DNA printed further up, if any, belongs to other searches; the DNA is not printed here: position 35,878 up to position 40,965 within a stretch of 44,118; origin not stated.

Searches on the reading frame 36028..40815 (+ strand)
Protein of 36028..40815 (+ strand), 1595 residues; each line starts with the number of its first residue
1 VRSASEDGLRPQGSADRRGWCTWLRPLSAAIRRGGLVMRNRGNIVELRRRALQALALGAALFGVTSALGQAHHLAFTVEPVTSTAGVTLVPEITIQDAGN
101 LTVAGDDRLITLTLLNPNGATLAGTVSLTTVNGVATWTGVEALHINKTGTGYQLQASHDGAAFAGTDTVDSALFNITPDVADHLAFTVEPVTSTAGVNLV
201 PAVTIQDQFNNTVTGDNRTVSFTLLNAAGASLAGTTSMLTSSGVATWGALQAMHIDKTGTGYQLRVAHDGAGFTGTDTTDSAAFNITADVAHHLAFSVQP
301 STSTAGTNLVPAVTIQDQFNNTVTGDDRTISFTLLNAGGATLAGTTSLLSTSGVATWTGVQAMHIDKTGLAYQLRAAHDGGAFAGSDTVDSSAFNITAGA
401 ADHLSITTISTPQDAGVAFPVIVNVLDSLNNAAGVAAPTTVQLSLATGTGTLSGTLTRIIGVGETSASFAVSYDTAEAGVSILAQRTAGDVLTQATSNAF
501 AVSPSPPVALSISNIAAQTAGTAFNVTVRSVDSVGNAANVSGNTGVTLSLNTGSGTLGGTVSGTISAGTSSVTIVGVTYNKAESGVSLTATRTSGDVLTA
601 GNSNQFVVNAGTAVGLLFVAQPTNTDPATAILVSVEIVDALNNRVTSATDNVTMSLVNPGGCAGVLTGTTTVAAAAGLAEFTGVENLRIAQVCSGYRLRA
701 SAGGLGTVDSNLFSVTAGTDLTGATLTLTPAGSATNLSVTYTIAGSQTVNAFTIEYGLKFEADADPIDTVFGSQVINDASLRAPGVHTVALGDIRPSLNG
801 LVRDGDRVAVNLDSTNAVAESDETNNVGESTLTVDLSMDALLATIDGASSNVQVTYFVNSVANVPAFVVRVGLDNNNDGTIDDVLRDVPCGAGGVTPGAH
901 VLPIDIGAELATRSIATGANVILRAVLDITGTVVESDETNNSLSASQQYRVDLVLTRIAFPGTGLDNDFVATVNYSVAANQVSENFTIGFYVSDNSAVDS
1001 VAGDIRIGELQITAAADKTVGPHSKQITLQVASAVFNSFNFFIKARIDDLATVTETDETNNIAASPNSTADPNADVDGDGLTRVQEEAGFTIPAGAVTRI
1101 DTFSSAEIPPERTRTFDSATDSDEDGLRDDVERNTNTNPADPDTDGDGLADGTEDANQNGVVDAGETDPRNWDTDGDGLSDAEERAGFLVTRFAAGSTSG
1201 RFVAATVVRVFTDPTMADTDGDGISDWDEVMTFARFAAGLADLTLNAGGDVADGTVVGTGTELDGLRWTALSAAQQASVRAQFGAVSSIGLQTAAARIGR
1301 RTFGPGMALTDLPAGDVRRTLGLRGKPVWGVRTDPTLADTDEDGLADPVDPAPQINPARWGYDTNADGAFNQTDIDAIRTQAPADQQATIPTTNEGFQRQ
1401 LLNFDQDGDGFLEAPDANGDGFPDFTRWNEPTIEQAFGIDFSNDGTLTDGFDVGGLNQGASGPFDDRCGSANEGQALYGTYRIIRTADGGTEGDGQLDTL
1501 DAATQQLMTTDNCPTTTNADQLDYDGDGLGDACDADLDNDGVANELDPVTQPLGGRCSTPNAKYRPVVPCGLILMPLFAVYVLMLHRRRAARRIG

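Call 7: search_protein_families(library=pfam, proteins=[window:36028-40815:+], max_evalue=0.01)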
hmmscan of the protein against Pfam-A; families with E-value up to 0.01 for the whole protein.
window:36028-40815:+ (1595 aa): 5 families
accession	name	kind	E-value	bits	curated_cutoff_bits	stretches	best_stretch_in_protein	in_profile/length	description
PF02412.23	TSP_3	-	7.6e-06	25.9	25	1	1523-1547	2-26/36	Thrombospondin type 3 repeat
PF18884.5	TSP3_bac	-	8.1e-05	22.8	25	2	1173-1186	1-14/22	Bacterial TSP3 repeat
PF07705.17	CARDB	-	0.00035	21.2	22.7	0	981-1063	33-99/101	CARDB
PF18565.7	Glyco_hydro2_C5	-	0.00097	19.4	32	0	625-671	12-58/103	Glycoside hydrolase family 2 C-terminal domain 5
PF19780.4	DUF6265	-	0.0019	19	23.8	0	216-297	12-92/116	Domain of unknown function (DUF6265)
